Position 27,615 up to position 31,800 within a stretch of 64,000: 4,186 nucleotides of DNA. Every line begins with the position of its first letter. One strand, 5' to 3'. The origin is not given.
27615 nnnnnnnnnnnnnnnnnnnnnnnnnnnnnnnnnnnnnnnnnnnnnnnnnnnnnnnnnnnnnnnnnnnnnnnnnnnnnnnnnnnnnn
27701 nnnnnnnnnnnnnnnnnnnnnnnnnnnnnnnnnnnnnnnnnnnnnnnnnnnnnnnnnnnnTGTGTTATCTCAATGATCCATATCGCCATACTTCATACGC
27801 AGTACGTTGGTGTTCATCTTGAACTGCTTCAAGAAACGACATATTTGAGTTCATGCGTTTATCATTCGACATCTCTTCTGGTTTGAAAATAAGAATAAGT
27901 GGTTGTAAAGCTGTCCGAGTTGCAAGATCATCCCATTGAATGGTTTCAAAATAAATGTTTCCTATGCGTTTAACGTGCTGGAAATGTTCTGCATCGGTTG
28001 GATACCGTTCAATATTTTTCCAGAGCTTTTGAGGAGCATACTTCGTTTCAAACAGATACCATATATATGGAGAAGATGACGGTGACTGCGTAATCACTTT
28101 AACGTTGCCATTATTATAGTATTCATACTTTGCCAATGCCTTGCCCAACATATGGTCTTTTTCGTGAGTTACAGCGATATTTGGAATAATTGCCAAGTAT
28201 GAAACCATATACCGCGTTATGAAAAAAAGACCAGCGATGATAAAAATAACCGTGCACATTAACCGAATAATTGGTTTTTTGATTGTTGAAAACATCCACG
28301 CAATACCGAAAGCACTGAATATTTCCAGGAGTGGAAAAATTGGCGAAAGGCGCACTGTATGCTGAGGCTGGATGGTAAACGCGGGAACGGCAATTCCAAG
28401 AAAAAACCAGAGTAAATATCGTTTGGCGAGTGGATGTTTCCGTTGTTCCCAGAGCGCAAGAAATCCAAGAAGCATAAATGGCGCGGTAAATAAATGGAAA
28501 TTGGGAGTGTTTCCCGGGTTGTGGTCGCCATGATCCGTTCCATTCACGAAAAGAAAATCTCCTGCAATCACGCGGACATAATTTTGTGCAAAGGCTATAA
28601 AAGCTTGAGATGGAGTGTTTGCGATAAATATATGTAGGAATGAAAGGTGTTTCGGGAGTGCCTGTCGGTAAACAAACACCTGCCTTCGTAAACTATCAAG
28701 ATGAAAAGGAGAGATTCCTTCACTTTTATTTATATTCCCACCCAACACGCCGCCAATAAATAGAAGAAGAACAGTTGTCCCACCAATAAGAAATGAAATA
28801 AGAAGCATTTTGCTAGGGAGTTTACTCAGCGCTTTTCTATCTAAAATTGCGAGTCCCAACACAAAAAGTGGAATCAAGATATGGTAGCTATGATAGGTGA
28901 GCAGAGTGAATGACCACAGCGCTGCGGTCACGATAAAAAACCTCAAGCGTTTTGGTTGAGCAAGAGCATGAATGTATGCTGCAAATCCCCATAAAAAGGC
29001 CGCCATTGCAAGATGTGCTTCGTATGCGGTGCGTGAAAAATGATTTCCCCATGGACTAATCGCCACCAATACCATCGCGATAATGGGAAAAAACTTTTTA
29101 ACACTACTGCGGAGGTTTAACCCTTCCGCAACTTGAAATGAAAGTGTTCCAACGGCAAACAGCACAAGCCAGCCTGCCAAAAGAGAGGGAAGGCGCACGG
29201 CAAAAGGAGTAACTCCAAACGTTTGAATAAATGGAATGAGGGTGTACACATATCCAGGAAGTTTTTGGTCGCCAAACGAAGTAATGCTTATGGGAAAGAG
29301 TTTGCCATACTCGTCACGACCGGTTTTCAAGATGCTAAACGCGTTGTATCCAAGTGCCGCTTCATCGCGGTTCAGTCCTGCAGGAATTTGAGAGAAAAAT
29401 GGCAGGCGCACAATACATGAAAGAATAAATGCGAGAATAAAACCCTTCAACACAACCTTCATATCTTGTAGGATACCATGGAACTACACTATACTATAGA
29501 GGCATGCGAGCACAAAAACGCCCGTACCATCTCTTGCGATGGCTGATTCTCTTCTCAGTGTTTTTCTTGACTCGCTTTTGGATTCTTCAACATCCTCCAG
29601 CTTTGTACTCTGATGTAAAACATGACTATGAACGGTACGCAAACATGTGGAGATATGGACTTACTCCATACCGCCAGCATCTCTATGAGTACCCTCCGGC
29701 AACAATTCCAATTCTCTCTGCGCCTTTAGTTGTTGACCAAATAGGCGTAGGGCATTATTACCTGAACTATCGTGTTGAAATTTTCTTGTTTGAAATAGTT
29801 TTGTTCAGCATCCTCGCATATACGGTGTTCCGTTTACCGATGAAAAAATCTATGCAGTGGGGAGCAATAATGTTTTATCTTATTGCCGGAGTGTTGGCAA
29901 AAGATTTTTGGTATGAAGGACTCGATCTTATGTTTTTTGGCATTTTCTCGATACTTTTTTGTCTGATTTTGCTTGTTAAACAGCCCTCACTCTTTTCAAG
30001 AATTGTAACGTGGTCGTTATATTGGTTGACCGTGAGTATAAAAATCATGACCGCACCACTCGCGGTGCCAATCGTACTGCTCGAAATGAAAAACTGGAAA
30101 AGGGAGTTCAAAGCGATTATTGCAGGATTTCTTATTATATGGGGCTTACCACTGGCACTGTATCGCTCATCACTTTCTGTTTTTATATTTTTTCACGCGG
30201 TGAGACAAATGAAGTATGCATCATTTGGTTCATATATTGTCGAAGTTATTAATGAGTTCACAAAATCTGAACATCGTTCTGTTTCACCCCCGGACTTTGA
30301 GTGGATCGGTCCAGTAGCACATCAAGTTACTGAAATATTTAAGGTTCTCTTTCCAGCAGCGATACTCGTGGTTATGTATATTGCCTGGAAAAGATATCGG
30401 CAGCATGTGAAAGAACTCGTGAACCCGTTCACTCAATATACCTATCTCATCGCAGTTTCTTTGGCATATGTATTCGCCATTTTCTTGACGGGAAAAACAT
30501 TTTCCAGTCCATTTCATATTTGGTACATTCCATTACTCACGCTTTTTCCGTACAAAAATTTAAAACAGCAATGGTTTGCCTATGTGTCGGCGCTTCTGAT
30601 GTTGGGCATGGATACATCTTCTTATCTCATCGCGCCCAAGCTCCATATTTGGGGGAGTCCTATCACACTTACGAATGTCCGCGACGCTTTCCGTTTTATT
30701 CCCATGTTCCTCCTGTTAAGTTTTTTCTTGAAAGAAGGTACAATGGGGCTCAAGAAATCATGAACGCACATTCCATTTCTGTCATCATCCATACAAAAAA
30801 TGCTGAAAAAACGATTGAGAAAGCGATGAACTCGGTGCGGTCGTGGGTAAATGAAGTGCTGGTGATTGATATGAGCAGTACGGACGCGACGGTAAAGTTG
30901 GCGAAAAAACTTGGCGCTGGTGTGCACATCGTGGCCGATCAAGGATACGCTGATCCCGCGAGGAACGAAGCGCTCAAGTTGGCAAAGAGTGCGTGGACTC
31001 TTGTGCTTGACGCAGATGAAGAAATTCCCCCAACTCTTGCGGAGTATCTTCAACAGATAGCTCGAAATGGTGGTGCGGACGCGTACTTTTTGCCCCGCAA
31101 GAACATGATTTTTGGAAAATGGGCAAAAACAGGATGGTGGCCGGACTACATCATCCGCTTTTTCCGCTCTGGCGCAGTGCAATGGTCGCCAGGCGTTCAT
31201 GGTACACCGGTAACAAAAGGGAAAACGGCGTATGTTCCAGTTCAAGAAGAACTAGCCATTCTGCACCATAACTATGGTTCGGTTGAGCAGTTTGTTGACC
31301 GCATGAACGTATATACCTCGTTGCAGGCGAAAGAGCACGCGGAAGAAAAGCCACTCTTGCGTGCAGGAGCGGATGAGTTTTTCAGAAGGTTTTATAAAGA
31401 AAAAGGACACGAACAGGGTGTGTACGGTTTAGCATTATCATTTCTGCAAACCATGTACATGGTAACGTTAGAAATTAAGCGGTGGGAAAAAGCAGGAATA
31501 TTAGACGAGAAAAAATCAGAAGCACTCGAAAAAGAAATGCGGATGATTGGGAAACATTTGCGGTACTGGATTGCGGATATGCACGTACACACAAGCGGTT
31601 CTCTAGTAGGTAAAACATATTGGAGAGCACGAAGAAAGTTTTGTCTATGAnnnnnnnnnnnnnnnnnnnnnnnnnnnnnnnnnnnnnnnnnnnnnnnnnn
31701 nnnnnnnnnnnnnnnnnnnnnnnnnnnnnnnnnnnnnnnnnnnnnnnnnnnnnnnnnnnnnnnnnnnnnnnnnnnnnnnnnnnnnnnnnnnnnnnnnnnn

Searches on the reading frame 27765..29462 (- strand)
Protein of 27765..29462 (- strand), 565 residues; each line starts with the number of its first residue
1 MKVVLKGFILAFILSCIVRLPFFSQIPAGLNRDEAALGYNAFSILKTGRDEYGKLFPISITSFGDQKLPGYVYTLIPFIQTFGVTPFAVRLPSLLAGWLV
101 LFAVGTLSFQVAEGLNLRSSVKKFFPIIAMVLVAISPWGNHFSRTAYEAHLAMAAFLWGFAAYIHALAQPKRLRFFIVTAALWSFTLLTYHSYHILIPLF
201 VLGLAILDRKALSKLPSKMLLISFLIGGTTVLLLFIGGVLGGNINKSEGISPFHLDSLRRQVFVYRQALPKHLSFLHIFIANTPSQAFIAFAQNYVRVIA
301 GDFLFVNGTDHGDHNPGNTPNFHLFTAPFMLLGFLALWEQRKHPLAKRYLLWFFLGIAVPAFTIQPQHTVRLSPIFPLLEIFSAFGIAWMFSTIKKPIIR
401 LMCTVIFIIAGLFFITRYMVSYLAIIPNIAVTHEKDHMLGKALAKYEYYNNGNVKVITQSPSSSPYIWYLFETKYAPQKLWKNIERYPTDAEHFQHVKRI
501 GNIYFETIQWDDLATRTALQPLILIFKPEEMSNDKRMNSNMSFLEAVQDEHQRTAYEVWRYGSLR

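Call 4: search_protein_families(library=pfam, proteins=[window:27765-29462:-], max_evalue=0.01)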
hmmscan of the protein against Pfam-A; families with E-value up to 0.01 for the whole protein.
window:27765-29462:- (565 aa): 0 families

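Call 9: search_protein_families(library=ncbifam, proteins=[window:27765-29462:-], max_evalue=0.01)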
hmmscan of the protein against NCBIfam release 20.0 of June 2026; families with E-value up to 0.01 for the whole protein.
window:27765-29462:- (565 aa): 0 families

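Call 55: search_protein_families(library=pfam, proteins=[window:27765-29462:-], max_evalue=10)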
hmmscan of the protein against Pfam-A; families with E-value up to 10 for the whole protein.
window:27765-29462:- (565 aa): 0 families

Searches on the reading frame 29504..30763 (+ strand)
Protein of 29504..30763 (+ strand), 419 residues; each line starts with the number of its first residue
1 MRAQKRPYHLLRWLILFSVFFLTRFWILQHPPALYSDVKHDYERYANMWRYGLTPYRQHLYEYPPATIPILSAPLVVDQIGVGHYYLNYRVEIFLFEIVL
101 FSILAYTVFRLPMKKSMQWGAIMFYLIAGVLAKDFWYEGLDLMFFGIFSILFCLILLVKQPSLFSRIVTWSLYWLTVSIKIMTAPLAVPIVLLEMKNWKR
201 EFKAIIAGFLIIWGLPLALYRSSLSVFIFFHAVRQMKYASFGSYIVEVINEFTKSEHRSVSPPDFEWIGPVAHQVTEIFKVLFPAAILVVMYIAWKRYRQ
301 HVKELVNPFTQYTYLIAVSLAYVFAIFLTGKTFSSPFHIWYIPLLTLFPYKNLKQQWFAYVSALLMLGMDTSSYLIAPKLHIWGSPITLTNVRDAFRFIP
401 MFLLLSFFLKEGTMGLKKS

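Call 4: search_protein_families(library=pfam, proteins=[window:29504-30763:+], max_evalue=0.01)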
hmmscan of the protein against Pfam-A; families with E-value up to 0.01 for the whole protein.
window:29504-30763:+ (419 aa): 0 families

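Call 61: search_protein_families(library=pfam, alignment_id=A3, max_evalue=0.01)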
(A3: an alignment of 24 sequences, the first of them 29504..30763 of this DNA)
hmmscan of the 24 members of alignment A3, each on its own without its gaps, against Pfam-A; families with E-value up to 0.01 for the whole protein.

A. member 1, window:29504-30763:+ (419 aa): 0 families

B. families by the number of members that match (of 24 scanned): 0 families

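Call 62: find_homologous_proteins(query=window:29504-30763:+)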
Query window:29504-30763:+ (419 aa): 160 proteins with E <= 0.001 among 6129 candidates; the best 120 are listed.
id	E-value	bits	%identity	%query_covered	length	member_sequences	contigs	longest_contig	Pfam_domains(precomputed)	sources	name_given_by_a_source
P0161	3.1e-275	931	99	100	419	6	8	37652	-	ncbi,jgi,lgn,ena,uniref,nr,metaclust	ncbi:hypothetical protein A2863_00470 [Candidatus Woesebacteria bacterium RIFCSPHIGHO2_01_FULL_38_9b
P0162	1.8e-145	504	57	94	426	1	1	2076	-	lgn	-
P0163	1.4e-144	501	53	98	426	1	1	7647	-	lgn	-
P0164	7.6e-143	495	55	96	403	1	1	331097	-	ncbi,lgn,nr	ncbi:MAG: hypothetical protein HZA34_01495 [Candidatus Pacebacteria bacterium]|nr:hypothetical prote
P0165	8.2e-135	468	53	96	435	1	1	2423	-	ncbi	-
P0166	2.5e-130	454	54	95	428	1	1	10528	-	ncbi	-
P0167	4.5e-130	453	51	94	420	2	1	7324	-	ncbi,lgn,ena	-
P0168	2.3e-129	450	51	94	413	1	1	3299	-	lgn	-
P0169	1.7e-128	448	52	96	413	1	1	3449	-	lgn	-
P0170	1.0e-126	442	50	97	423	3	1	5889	-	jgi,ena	-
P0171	1.4e-126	441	50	95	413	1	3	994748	-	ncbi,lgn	-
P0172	2.4e-125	437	48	95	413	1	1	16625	-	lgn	-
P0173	2.8e-121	424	48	94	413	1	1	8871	-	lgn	-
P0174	1.2e-120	422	50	94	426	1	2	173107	-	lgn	-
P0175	2.6e-120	421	46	95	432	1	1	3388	-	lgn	-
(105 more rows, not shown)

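Call 71: predict_structure(alignment_id=A4)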
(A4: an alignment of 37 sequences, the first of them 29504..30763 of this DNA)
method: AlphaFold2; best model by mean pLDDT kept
length: 419 residues; sequences in the alignment: 37
mean_pLDDT: 90.7   pTM: 0.91
mean pLDDT of the five models: 90.7, 89.9, 89.7, 88.4, 88.4
residues with pLDDT >= 90: 303; 70-90: 91; 50-70: 22; < 50: 3
segments of 3 or more residues with pLDDT < 50: none
pLDDT, mean of each block of 10 residues (from residue 1): 69 97 97 81 87 62 79 95 96 98 98 97 98 93 96 94 96 94 94 92 97 87 72 83 95 94 86 95 96 95 92 96 96 85 97 97 95 87 92 94 96 63
secondary structure, 60 per line:
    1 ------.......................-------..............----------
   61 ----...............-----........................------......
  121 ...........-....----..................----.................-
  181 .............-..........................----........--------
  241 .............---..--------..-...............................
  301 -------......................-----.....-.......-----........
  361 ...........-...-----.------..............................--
elements in order: H7-29 H37-50 H65-79 H85-108 H115-131 H133-136 H141-158 H163-179 H181-193 H195-220 H225-232 H241-253 H270-300 H308-329 H335-339 H341-347 H353-371 H389-417

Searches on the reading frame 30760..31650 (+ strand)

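Call 36: search_protein_families(library=ncbifam, proteins=[window:30760-31650:+], max_evalue=0.00001)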
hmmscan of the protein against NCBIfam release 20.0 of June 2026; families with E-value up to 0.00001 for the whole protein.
window:30760-31650:+ (296 aa): 6 families
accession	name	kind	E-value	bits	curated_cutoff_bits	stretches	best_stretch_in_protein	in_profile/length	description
TIGR04283.1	glyco_like_mftF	equivalog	1.5e-11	44.3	182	1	6-108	1-104/221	TIGR04283 family arsenosugar biosynthesis glycosyltransferase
TIGR04182.1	glyco_TIGR04182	equivalog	1.2e-10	41.3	325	1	6-107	2-103/293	S-layer glycoprotein N-glycosyltransferase AglJ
TIGR04195.1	S_glycosyl_SunS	equivalog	2.5e-10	39.8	350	1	4-87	57-142/421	SunS family peptide S-glycosyltransferase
NF010496.0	PRK13915.1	equivalog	1.5e-08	34.1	262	1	3-57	30-90/307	glucosyl-3-phosphoglycerate synthase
NF007482.0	PRK10073.1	equivalog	3e-08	33.1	423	1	3-105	5-114/334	glycosyltransferase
NF047683.1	TeichurnBiosyTuaG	equivalog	2.5e-07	30.6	400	1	4-90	6-100/252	teichuronic acid biosynthesis protein TuaG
